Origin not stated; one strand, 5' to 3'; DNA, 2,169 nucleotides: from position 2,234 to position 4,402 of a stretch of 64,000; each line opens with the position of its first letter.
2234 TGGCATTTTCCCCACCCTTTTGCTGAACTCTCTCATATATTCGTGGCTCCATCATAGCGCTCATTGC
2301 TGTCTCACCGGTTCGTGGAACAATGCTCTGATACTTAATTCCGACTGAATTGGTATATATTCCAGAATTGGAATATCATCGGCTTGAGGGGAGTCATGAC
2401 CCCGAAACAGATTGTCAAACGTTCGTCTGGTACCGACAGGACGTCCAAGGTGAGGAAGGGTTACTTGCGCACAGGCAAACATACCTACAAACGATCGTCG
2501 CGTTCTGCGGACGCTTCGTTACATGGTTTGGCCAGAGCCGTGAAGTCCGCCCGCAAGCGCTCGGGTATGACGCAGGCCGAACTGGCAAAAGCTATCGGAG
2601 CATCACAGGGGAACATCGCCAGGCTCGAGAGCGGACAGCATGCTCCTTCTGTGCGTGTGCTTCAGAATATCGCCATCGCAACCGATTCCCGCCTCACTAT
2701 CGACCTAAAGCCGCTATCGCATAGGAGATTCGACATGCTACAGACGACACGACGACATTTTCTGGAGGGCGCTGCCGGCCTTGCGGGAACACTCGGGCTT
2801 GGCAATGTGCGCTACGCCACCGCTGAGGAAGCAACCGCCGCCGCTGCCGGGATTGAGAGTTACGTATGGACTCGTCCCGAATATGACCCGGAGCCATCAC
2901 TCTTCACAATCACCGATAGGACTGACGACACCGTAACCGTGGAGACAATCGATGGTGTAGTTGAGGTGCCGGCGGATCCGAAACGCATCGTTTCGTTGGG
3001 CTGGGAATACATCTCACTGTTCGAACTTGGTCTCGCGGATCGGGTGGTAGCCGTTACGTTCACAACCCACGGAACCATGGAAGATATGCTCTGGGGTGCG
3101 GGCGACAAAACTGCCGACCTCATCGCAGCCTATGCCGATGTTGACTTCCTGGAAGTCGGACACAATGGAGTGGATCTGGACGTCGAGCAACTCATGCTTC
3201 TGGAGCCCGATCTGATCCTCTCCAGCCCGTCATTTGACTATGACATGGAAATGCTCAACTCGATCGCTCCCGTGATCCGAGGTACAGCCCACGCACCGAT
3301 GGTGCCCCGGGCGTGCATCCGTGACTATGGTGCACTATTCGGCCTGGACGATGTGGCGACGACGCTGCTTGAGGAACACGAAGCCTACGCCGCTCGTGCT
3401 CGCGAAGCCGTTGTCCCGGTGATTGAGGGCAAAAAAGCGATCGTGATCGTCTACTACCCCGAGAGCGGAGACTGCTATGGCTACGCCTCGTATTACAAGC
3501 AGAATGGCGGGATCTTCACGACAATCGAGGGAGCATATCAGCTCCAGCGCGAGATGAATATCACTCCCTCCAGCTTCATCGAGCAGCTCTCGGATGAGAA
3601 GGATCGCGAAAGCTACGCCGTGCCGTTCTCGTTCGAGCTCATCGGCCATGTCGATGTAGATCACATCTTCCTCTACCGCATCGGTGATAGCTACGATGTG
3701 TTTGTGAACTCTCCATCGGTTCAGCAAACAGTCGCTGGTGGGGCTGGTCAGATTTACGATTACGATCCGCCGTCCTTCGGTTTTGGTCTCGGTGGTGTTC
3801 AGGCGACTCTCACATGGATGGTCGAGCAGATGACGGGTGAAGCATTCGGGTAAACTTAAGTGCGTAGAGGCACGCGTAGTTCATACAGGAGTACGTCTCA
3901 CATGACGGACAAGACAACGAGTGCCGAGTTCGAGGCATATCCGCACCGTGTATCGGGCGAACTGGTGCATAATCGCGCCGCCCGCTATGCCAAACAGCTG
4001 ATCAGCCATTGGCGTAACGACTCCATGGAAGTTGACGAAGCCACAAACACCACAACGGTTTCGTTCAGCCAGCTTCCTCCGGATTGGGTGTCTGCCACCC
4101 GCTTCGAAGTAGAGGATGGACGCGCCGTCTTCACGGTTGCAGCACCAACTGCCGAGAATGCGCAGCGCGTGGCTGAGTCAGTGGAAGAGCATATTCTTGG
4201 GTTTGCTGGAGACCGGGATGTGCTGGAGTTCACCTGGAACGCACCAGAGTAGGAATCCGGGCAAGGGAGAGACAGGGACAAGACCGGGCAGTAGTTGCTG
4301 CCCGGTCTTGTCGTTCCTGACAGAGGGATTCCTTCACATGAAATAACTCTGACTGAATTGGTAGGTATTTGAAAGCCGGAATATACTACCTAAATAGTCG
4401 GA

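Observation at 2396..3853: XRE HTH runs, without a stop codon, into a Tat signal and a siderophore-binding protein; an internal RBS suggests two products from one ORF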

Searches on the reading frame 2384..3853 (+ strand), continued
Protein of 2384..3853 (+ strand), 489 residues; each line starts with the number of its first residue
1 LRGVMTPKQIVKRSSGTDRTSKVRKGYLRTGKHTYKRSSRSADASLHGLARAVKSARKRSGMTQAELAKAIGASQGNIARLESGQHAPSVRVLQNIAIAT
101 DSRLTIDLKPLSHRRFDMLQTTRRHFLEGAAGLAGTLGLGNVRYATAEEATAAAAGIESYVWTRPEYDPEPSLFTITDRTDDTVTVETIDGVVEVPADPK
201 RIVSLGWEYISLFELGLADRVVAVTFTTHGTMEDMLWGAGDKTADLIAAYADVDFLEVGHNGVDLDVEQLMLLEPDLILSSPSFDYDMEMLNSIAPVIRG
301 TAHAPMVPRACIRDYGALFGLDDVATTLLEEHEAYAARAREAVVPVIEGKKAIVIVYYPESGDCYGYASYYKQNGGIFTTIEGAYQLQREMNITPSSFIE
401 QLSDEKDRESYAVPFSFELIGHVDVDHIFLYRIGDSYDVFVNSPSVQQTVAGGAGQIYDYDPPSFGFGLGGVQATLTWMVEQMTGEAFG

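Call 37: search_protein_representatives(alignment_id=A1)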
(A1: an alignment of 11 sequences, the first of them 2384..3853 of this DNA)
Query: 11 sequences, 475 profile positions. Proteins with E-value up to 0.001 (for the whole library): 41508; up to 1e-10: 1667; up to 1e-30: 32. The best 150 are listed.
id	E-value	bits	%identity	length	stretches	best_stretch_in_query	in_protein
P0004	2.1e-210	715.7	-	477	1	3-475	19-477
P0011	1.7e-199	679.7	-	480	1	1-475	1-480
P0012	6.2e-183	625.1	-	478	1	10-475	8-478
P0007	2.1e-181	620.0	-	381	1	101-475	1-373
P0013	1.5e-160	551.3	-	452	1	22-475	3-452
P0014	7.0e-149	512.8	-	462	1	16-468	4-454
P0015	3.6e-143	494.0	-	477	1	6-475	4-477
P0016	2.6e-88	313.1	-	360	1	122-474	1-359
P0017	2.1e-64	234.2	-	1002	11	28-78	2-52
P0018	1.6e-62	228.1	-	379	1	106-471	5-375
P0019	3.5e-59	217.0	-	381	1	112-473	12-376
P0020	8.7e-57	209.1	-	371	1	110-473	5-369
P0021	7.0e-54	199.5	-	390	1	113-473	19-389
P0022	9.6e-49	182.6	-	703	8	28-98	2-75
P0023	1.2e-46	175.7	-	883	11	29-77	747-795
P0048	1.3e-28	116.3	-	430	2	15-127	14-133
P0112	2.6e-21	92.1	-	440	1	17-449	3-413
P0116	5.1e-21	91.2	-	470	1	15-333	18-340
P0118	8.4e-21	90.5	-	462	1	19-150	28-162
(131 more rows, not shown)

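Call 38: fold_search(model_id=the predicted structure, library=pdb)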
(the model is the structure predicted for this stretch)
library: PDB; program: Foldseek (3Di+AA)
matches with E <= 10: 1240; with E <= 0.001: 172
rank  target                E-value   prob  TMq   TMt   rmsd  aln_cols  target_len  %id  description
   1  5tcy_B                3.3e-14  1.00  0.46  0.74   4.6       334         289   17  A complex of the synthetic siderophore analogue Fe(III)-5-LICAM with CeuE (H227L variant), a periplasmic protein from  (released 2017-04-12)
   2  3tny                  4.1e-14  1.00  0.48  0.80   3.5       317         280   20  Structure of YfiY from Bacillus cereus bound to the siderophore iron (III) schizokinen (released 2012-09-05)
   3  3mwf                  7.0e-14  1.00  0.48  0.76   3.8       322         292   15  Crystal structure of Staphylococcus aureus SirA complexed with staphyloferrin B (released 2010-09-01)
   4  3zkw_B                7.0e-14  1.00  0.46  0.73   4.8       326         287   19  Periplasmic Binding Protein CeuE apo form (released 2013-04-03)
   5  5lwh                  8.7e-14  1.00  0.47  0.76   4.2       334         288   17  CeuE (Y288F variant) a periplasmic protein from Campylobacter jejuni. (released 2017-04-12)
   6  5lwq_B                9.1e-14  1.00  0.47  0.76   4.4       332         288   17  CeuE (H227L variant) a periplasmic protein from Campylobacter jejuni (released 2017-04-12)
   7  3zkw_A                9.6e-14  1.00  0.47  0.76   4.5       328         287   18  Periplasmic Binding Protein CeuE apo form (released 2013-04-03)
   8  8xfi_B                1.5e-13  1.00  0.45  0.75   5.4       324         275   15  High-resolution structure of the siderophore periplasmic binding protein FtsB from Streptococcus pyogenes with ferriox (released 2024-10-09)
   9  5mbt_C                1.5e-13  1.00  0.44  0.72   4.9       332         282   17  CeuE (H227L, Y288F variant) a periplasmic protein from Campylobacter jejuni (released 2017-04-12)
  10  3r5t                  1.7e-13  1.00  0.46  0.71   4.5       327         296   17  Crystal structure of holo-ViuP (released 2012-02-08)
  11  8xfa                  1.8e-13  1.00  0.46  0.77   4.9       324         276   17  Structure of the siderophore periplasmic binding protein FtsB mutant Y137A from Streptococcus pyogenes with ferrioxamine (released 2024-10-09)
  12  5fly_A                2.0e-13  1.00  0.46  0.77   4.0       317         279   18  The FhuD protein from S.pseudintermedius (released 2015-12-02)
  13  8xet                  2.1e-13  1.00  0.46  0.76   6.0       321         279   16  High-resolution structure of the siderophore periplasmic binding protein FtsB from Streptococcus pyogenes (released 2024-10-09)
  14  5ad1                  2.7e-13  1.00  0.47  0.75   4.2       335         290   18  A complex of the synthetic siderophore analogue Fe(III)-8-LICAM with the CeuE periplasmic protein from Campylobacter jej (released 2016-09-28)
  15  3hxp                  2.7e-13  1.00  0.44  0.75   5.3       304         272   19  Crystal structure of the FhuD fold-family BSU3320, a periplasmic binding protein component of a Fep/Fec-like ferrichrome (released 2009-07-07)
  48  4b8y_A                6.6e-12  1.00  0.48  0.81   4.3       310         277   17  Ferrichrome-bound FhuD2 (released 2012-11-21)
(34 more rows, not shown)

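Call 46: find_related_loci(query=A1, collection=metagenome_contigs, flank=5000)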
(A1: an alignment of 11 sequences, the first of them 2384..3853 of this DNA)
Query A1 (489 aa) in metagenome_contigs; peptide patterns used: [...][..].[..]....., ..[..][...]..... (x = any residue, [..] = any of these).
600 stretches matched a pattern (row limit reached: there are more); 1 encode a relative of the query (tblastn E <= 1e-3); 1 distinct loci.
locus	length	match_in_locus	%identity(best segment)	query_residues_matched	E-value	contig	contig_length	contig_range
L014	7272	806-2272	38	20-489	5e-86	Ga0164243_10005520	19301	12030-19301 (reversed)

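Call 47: find_encoding_contigs(protein=P0112, flank=6000, max_places=1)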
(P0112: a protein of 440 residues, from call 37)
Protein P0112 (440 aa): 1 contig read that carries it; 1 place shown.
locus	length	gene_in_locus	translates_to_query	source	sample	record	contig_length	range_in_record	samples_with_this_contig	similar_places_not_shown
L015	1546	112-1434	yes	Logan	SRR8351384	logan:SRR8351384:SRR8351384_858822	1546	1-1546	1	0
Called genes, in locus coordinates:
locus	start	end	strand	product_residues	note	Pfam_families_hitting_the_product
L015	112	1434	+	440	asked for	PF01381:HTH_3, PF13560:HTH_31, PF01497:Peripla_BP_2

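Call 48: find_encoding_contigs(protein=P0048, flank=8000, max_places=1)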
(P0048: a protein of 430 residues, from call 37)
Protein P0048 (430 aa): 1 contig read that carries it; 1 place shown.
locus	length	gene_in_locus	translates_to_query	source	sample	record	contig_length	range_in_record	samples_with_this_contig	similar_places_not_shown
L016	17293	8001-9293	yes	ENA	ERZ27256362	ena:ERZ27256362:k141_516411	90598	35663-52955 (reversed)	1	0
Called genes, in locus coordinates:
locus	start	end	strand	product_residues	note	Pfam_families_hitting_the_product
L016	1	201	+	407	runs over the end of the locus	PF07690:MFS_1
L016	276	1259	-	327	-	PF02129:Peptidase_S15, PF01738:DLH, PF20434:BD-FAE, PF00561:Abhydrolase_1, PF03583:LIP (faint), PF12697:Abhydrolase_6 (weak), PF00326:Peptidase_S9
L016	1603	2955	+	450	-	PF01381:HTH_3, PF13560:HTH_31, PF01497:Peripla_BP_2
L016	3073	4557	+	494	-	PF13560:HTH_31 (weak), PF01381:HTH_3 (weak), PF01497:Peripla_BP_2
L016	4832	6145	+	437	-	PF13560:HTH_31, PF01381:HTH_3, PF01497:Peripla_BP_2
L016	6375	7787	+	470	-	PF13560:HTH_31, PF01381:HTH_3, PF12844:HTH_19 (weak), PF01497:Peripla_BP_2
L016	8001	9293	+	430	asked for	PF01381:HTH_3, PF13560:HTH_31, PF01497:Peripla_BP_2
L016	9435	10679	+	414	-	PF13347:MFS_2 (weak), PF05977:MFS_3, PF07690:MFS_1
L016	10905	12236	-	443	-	PF00296:Bac_luciferase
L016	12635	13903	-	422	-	PF12051:DUF3533, PF12698:ABC2_membrane_3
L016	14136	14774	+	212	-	PF00440:TetR_N, PF13977:TetR_C_6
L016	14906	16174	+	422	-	PF00654:Voltage_CLC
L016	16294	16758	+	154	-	-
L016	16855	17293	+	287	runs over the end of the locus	PF12705:PDDEXK_1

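Call 49: find_encoding_contigs(protein=P0116, flank=8000, max_places=1)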
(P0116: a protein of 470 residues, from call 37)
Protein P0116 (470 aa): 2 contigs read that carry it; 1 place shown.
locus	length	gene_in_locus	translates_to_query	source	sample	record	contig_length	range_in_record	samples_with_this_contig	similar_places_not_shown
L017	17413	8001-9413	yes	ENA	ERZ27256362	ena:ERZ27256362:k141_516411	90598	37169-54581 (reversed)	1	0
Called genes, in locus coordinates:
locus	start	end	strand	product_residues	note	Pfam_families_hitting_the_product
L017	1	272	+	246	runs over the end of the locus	PF00149:Metallophos, PF12850:Metallophos_2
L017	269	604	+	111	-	-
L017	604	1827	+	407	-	PF07690:MFS_1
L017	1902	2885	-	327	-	PF02129:Peptidase_S15, PF01738:DLH, PF20434:BD-FAE, PF00561:Abhydrolase_1, PF03583:LIP (faint), PF12697:Abhydrolase_6 (weak), PF00326:Peptidase_S9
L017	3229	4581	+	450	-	PF01381:HTH_3, PF13560:HTH_31, PF01497:Peripla_BP_2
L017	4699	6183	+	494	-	PF13560:HTH_31 (weak), PF01381:HTH_3 (weak), PF01497:Peripla_BP_2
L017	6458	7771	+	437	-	PF13560:HTH_31, PF01381:HTH_3, PF01497:Peripla_BP_2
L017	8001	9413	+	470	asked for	PF13560:HTH_31, PF01381:HTH_3, PF12844:HTH_19 (weak), PF01497:Peripla_BP_2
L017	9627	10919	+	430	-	PF01381:HTH_3, PF13560:HTH_31, PF01497:Peripla_BP_2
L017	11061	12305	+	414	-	PF13347:MFS_2 (weak), PF05977:MFS_3, PF07690:MFS_1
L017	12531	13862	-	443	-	PF00296:Bac_luciferase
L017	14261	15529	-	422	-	PF12051:DUF3533, PF12698:ABC2_membrane_3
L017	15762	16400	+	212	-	PF00440:TetR_N, PF13977:TetR_C_6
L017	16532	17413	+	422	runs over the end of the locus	PF00654:Voltage_CLC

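Call 50: find_encoding_contigs(protein=P0118, flank=8000, max_places=1)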
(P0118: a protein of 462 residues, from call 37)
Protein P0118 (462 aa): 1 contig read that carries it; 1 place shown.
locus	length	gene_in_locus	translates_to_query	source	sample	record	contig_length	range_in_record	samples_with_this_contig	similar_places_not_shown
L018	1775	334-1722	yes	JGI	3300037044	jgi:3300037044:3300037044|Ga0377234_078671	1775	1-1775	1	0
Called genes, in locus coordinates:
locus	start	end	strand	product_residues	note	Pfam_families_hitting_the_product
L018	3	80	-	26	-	?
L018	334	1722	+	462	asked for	PF01381:HTH_3, PF13560:HTH_31, PF01497:Peripla_BP_2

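Call 70: search_protein_families(library=ncbifam, proteins=[window:2465-3853:+], max_evalue=0.001)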
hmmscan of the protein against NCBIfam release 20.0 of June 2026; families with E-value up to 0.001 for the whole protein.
window:2465-3853:+ (462 aa): 7 families
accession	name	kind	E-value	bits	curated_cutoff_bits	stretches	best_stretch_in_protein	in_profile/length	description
NF006015.0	PRK08154.1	subfamily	7.4e-10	38.5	204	1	7-82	16-91/314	anaerobic benzoate catabolism transcriptional regulator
TIGR03070.1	couple_hipB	subfamily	1.6e-08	34.4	71.65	1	22-63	3-44/58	type II toxin-antitoxin system Y4mF family antitoxin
NF041951.1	phage_RstR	subfamily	2.6e-08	34.1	80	1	23-72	4-53/108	RstR family transcriptional repressor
TIGR00270.2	TIGR00270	equivalog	2.2e-06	27.6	110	1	22-68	76-122/159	multiprotein bridging factor aMBF1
TIGR03830.1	CxxCG_CxxCG_HTH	subfamily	2.3e-05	24.2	61.8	1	13-66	55-110/127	type II TA system antitoxin MqsA family protein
NF007271.0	PRK09726.1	equivalog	0.00038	20.4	79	1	21-66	12-57/88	type II toxin-antitoxin system antitoxin HipB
NF010465.0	PRK13890.1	equivalog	0.00039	20.5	96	1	33-81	17-65/121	conjugal transfer protein TrbA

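Call 72: find_homologous_proteins(query=P0116, max_evalue=1e-10)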
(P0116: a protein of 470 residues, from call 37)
Query P0116 (470 aa): 156 proteins with E <= 1e-10 among 8000 candidates; the best 120 are listed.
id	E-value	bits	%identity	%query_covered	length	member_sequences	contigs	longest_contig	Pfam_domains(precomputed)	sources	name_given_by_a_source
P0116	0.0e+0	1026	100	100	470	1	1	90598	PF12844.14,PF01497.24,PF01381.29,PF13560.13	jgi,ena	-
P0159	2.5e-141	490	52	97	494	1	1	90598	PF01497.24,PF01381.29,PF13560.13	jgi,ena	-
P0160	2.1e-139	484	54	95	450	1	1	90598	PF01497.24,PF01381.29,PF13560.13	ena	-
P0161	9.8e-112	392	43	59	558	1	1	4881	PF01497.24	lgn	-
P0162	8.0e-110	386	44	97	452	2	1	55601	PF01497.24,PF01381.29,PF13560.13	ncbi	ncbi:MAG: ABC transporter substrate-binding protein [Thermomicrobiales bacterium]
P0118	1.2e-107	379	47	94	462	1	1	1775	PF01497.24,PF01381.29,PF13560.13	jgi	jgi:iron complex transport system substrate-binding protein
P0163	4.1e-106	374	53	73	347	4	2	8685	PF01497.24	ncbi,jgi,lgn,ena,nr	ncbi:MAG TPA: ABC transporter substrate-binding protein [Thermomicrobiales bacterium]|nr:ABC transpo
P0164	6.9e-106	373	54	72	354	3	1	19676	PF01497.24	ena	-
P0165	2.7e-105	371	50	73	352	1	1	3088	PF01497.24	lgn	-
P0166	1.4e-104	369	52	73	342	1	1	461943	PF01497.24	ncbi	ncbi:MAG: ABC transporter substrate-binding protein [Thermomicrobiales bacterium]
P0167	2.0e-103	365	53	67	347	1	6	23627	PF01497.24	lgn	-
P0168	1.3e-102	362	51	73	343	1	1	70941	PF01497.24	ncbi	ncbi:MAG: ABC transporter substrate-binding protein [Thermomicrobiales bacterium]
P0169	1.6e-102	362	54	63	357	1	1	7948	PF01497.24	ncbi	ncbi:MAG: ABC transporter substrate-binding protein, partial [Thermomicrobiales bacterium]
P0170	2.9e-102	361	54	62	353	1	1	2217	PF01497.24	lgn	-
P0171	9.2e-102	359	55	63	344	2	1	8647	PF01497.24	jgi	jgi:iron complex transport system substrate-binding protein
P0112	7.9e-88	314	41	96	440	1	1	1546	PF01497.24,PF01381.29,PF13560.13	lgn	-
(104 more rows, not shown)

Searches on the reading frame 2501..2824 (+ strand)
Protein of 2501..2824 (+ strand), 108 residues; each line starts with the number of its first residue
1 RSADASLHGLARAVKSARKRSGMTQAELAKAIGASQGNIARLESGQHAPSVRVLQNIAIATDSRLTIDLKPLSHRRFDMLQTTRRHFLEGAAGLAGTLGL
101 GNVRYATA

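Call 74: find_homologous_proteins(query=window:2501-2824:+, max_evalue=0.001)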
Query window:2501-2824:+ (108 aa): 5 proteins with E <= 0.001 among 42 candidates.
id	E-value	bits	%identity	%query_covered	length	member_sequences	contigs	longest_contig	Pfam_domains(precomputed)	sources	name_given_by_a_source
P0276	9.8e-7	47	47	57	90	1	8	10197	PF13744.13,PF12844.14,PF01381.29,PF13560.13,PF13443.13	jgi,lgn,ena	jgi:predicted transcriptional regulator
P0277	1.0e-6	47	47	57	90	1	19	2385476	PF13744.13,PF12844.14,PF01381.29,PF13560.13,PF13443.13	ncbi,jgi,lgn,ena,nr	ncbi:MAG: helix-turn-helix domain-containing protein [Christensenellales bacterium]|jgi:ribosome-bin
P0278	1.3e-6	46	47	57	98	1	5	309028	PF13744.13,PF12844.14,PF01381.29,PF13560.13,PF13443.13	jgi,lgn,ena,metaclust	jgi:ribosome-binding protein aMBF1 (putative translation factor)|metaclust:\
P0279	1.1e-5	43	44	57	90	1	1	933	PF13744.13,PF12844.14,PF01381.29,PF04545.23,PF13560.13,PF13443.13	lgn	-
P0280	2.9e-5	42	50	56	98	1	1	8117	PF13744.13,PF12844.14,PF01381.29,PF13560.13,PF13443.13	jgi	jgi:DNA-binding XRE family transcriptional regulator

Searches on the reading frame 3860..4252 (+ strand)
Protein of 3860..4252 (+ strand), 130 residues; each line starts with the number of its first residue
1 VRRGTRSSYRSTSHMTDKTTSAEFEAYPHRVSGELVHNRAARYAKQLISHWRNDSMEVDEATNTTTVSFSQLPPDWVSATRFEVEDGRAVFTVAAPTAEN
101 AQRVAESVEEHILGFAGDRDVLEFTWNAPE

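Call 3: search_protein_families(library=pfam, proteins=[window:3860-4252:+], max_evalue=0.01)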
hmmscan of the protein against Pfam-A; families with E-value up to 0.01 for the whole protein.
window:3860-4252:+ (130 aa): 1 family
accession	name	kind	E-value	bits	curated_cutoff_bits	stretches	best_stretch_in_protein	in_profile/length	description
PF09981.14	DUF2218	-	4.2e-13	50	29.1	1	37-127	6-88/88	Uncharacterized protein conserved in bacteria (DUF2218)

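Call 70: search_protein_families(library=ncbifam, proteins=[window:3902-4252:+], max_evalue=0.001)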
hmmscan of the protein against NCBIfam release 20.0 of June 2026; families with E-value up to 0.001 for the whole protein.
window:3902-4252:+ (116 aa): 0 families
